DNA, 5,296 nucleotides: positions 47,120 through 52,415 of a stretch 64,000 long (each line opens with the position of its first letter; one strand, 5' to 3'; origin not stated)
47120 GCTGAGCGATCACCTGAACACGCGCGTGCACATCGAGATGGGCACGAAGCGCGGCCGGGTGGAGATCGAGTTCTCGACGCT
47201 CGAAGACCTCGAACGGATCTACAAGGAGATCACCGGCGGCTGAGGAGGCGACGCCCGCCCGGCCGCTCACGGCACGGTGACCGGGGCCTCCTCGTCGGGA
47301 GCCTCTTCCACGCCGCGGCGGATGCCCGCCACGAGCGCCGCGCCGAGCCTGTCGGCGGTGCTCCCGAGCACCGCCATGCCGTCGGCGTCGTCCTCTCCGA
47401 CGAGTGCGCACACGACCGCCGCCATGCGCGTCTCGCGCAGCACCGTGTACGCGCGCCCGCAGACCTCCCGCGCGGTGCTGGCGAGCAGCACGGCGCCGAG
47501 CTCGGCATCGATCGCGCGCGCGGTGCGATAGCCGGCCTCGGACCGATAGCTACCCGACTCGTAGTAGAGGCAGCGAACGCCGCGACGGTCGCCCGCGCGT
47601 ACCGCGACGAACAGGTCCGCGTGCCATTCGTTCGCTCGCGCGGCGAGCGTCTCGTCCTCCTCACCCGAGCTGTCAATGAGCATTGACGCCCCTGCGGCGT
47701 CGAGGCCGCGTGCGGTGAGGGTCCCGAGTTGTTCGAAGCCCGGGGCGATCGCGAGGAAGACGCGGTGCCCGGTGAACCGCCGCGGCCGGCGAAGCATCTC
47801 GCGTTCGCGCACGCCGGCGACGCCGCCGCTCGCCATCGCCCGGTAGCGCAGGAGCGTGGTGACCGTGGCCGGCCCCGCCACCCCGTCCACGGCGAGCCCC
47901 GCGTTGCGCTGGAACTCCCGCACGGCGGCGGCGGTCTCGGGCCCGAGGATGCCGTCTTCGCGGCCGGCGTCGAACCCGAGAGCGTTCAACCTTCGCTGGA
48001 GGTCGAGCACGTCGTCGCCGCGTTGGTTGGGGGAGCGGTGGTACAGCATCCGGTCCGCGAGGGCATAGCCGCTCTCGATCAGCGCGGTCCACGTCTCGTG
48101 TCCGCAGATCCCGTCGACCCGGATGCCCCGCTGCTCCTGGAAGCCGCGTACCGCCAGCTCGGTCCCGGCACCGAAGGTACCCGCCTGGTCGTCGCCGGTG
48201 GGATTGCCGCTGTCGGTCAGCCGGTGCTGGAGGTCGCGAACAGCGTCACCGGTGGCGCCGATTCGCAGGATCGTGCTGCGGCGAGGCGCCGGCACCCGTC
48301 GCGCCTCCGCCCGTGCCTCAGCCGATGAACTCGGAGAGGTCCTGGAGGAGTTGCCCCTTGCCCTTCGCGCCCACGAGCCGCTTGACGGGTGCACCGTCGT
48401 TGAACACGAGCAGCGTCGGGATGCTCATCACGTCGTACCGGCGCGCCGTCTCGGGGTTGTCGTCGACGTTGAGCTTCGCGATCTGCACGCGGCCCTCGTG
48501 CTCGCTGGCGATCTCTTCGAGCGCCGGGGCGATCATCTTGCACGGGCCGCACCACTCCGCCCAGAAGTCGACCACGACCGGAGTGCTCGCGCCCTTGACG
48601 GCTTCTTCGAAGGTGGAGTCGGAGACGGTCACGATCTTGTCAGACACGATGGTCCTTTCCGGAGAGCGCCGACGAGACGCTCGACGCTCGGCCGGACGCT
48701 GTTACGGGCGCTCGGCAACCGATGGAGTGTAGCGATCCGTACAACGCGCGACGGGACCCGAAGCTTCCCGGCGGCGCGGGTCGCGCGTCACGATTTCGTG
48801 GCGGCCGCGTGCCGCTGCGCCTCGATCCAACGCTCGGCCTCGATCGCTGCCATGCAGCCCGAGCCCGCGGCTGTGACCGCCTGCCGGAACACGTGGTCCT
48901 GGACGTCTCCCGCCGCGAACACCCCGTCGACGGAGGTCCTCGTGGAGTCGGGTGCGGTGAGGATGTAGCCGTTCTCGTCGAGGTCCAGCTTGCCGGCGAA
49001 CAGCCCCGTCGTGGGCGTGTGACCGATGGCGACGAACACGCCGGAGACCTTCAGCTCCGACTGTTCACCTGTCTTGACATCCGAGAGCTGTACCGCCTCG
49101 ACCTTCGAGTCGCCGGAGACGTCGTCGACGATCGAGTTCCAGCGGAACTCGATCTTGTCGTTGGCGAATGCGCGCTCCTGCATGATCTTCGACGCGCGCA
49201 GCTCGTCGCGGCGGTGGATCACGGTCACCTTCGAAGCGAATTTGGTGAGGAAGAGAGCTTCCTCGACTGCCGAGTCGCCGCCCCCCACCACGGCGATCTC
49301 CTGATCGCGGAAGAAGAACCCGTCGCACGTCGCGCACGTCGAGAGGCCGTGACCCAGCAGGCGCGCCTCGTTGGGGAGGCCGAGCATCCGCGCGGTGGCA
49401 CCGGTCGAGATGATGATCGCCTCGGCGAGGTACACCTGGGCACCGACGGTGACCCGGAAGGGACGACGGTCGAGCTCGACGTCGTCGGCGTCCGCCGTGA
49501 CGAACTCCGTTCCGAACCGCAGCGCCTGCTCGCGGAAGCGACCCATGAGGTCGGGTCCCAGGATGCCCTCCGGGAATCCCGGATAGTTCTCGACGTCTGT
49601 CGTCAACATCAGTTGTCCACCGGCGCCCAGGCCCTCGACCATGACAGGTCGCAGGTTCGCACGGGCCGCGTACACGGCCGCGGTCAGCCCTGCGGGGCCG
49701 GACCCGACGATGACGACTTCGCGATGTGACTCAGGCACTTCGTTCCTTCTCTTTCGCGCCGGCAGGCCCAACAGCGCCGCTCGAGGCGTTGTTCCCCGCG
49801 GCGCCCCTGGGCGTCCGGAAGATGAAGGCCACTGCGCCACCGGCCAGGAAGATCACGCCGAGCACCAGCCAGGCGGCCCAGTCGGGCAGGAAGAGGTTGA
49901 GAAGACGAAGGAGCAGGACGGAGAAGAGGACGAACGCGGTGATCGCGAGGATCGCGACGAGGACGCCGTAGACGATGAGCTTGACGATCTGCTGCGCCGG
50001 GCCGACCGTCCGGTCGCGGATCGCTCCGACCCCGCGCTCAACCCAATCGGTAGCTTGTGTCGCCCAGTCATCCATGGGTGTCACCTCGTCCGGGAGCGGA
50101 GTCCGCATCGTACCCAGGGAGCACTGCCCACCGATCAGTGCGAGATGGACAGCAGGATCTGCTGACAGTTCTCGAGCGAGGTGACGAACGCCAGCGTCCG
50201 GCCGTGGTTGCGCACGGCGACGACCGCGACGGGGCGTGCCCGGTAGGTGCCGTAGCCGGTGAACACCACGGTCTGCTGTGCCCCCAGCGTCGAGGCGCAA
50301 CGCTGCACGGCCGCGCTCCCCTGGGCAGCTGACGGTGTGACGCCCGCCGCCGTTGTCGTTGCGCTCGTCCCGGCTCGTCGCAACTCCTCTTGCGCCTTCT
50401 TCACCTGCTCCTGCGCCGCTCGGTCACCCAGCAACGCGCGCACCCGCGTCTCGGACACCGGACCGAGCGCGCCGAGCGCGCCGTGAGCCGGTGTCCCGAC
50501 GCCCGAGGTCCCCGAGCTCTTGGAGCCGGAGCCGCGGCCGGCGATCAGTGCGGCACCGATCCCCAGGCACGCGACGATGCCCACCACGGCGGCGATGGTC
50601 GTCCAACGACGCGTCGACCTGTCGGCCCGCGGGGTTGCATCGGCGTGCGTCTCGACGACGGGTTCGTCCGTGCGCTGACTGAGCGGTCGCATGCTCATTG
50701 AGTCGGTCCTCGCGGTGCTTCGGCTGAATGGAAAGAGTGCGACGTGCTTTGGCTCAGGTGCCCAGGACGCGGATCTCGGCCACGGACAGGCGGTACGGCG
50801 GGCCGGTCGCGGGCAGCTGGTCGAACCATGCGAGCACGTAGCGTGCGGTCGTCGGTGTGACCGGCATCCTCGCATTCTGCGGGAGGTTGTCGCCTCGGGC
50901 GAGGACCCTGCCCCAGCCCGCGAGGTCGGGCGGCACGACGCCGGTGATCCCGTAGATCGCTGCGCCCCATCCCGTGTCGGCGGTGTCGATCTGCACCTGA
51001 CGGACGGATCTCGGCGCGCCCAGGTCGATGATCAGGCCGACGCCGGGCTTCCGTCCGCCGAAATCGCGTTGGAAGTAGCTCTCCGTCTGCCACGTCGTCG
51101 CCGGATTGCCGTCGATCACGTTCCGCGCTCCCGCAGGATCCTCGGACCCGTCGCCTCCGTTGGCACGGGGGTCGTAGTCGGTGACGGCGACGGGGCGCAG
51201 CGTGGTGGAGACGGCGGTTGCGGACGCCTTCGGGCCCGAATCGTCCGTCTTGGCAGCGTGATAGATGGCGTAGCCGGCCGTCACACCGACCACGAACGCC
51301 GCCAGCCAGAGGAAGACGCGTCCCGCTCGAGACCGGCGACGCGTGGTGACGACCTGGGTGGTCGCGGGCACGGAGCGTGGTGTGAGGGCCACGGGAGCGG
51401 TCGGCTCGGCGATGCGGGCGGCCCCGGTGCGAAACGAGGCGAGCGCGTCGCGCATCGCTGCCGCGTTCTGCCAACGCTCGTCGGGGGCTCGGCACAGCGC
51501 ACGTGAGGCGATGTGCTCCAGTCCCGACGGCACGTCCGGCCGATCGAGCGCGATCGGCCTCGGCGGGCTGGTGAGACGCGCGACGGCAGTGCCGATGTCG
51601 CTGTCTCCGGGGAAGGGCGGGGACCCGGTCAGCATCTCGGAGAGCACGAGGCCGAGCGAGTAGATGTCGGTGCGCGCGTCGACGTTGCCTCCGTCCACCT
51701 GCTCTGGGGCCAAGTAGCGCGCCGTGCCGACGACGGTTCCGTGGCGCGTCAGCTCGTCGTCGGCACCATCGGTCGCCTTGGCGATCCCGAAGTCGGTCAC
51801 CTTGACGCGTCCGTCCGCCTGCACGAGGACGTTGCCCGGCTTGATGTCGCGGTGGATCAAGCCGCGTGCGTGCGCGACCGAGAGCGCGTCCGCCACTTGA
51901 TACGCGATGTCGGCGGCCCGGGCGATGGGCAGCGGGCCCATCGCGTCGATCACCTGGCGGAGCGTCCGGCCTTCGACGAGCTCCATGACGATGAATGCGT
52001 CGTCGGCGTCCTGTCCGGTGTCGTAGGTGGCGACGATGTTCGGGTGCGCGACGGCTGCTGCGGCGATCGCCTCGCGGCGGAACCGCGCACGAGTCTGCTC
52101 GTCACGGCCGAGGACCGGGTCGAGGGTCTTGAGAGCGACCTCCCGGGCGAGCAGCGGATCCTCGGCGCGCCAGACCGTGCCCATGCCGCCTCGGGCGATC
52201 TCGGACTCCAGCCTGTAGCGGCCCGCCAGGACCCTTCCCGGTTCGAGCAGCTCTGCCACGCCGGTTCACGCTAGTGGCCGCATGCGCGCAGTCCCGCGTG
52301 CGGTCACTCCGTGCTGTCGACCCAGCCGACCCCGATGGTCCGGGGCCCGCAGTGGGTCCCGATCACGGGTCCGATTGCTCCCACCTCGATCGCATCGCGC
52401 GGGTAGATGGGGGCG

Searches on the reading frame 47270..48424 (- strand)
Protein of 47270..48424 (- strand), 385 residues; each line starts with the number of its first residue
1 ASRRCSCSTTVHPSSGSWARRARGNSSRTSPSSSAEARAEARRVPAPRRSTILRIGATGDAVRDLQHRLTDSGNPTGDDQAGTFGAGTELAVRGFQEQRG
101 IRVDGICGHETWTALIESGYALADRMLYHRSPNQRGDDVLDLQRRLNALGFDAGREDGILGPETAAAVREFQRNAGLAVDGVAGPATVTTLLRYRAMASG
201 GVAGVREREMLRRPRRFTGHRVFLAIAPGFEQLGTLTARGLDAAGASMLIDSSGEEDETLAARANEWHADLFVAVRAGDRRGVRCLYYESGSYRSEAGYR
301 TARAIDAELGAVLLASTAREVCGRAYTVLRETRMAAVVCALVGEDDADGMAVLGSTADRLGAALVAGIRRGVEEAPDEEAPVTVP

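Call 19: search_protein_families(library=pfam, proteins=[window:47270-48424:-], max_evalue=0.0001)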
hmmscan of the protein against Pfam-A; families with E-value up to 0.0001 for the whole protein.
window:47270-48424:- (385 aa): 2 families
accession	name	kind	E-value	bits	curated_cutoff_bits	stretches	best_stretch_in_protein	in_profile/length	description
PF01471.23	PG_binding_1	-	2.1e-37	127.5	23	2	135-191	1-57/57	Putative peptidoglycan binding domain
PF09374.15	PG_binding_3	-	3e-06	27.8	24.6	0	142-174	6-35/76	Predicted Peptidoglycan domain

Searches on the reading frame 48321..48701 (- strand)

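Call 19: search_protein_families(library=pfam, proteins=[window:48321-48701:-], max_evalue=0.0001)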
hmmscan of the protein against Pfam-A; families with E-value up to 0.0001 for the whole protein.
window:48321-48701:- (127 aa): 7 families
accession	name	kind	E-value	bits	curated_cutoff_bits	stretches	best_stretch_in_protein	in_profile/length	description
PF00085.26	Thioredoxin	-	1.5e-32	112.1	23.5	1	23-123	2-102/103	Thioredoxin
PF13905.12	Thioredoxin_8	-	2.4e-08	34.6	27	1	41-84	3-48/94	Thioredoxin-like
PF13098.12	Thioredoxin_2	-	8.6e-08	32.9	27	1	36-120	2-102/104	Thioredoxin-like domain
PF00578.27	AhpC-TSA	-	5.8e-07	29.9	26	1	34-116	23-104/124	AhpC/TSA family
PF14595.12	Thioredoxin_9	-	8.8e-07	29.3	25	1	22-103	24-107/129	Thioredoxin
PF07689.18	KaiB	-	5.1e-05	23.4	27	0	62-119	19-76/82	KaiB domain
PF13192.12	Thioredoxin_3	-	6.2e-05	23.4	24.8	1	51-102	10-57/76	Thioredoxin domain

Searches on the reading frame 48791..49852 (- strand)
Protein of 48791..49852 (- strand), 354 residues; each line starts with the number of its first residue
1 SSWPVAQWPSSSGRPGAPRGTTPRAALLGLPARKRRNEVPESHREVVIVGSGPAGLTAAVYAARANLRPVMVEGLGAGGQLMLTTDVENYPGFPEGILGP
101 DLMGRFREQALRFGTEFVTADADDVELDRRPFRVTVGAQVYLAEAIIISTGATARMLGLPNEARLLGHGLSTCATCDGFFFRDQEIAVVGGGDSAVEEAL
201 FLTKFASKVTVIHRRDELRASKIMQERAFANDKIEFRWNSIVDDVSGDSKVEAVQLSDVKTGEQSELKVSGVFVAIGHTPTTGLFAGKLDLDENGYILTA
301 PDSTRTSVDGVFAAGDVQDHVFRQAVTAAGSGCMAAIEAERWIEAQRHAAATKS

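Call 19: search_protein_families(library=pfam, proteins=[window:48791-49852:-], max_evalue=0.0001)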
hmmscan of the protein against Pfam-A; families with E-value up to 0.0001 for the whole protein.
window:48791-49852:- (354 aa): 7 families
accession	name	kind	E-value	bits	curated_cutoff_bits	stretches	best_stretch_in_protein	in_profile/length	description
PF07992.20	Pyr_redox_2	-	5.9e-54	183.9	26.1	1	45-332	2-291/291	Pyridine nucleotide-disulphide oxidoreductase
PF13738.12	Pyr_redox_3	-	5.8e-22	78.7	30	1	124-315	106-305/305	Pyridine nucleotide-disulphide oxidoreductase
PF00070.33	Pyr_redox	-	2.3e-20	73.3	22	1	186-258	2-81/82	Pyridine nucleotide-disulphide oxidoreductase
PF12831.13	FAD_oxidored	-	3.9e-06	26.9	27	1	45-80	1-37/416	FAD dependent oxidoreductase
PF01946.23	Thi4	-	8.8e-06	25.6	26.2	0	44-78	18-54/235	Thi4 family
PF00890.30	FAD_binding_2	-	2.3e-05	24.2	20.4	0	46-79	2-36/414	FAD binding domain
PF13434.12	Lys_Orn_oxgnase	-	8.2e-05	22.3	21.3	0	110-220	111-227/339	L-lysine 6-monooxygenase/L-ornithine 5-monooxygenase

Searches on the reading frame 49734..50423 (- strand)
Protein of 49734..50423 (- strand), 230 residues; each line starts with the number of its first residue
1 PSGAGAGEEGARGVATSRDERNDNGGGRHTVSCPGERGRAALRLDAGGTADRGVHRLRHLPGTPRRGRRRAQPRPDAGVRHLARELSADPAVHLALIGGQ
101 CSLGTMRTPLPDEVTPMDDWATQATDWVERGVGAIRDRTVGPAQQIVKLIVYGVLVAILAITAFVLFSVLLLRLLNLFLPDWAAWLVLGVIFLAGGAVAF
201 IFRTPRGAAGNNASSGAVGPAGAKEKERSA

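Call 20: search_protein_families(library=pfam, proteins=[window:49734-50423:-], max_evalue=0.0001)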
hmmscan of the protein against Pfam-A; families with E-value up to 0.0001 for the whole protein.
window:49734-50423:- (230 aa): 1 family
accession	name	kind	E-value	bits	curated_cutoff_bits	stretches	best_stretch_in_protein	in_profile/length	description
PF07332.16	Phage_holin_3_6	-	2.4e-05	24.8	28.4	1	143-201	30-88/116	Putative Actinobacterial Holin-X, holin superfamily III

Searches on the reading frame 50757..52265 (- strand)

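Call 19: search_protein_families(library=pfam, proteins=[window:50757-52265:-], max_evalue=0.0001)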
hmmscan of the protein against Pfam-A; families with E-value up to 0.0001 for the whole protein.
window:50757-52265:- (503 aa): 6 families
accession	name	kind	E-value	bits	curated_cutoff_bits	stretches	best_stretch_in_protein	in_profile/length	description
PF00069.31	Pkinase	-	2.3e-48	165.3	31.7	1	17-270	1-257/263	Protein kinase domain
PF07714.23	PK_Tyr_Ser-Thr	-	7.7e-33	114.3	23.1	1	19-222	3-209/258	Protein tyrosine and serine/threonine kinase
PF01636.29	APH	-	2.8e-06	27.7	23.2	0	127-162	157-197/239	Phosphotransferase enzyme family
PF00754.31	F5_F8_type_C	-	9.8e-06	26.1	28.2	1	379-477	13-108/127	F5/8 type C domain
PF03109.22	ABC1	-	1.1e-05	25.1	22.9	1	88-166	141-218/244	ABC1 atypical kinase-like domain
PF22633.2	F5_F8_type_C_2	-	1.3e-05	26.1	27.8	1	382-477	1-89/91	NedA-like, galactose-binding domain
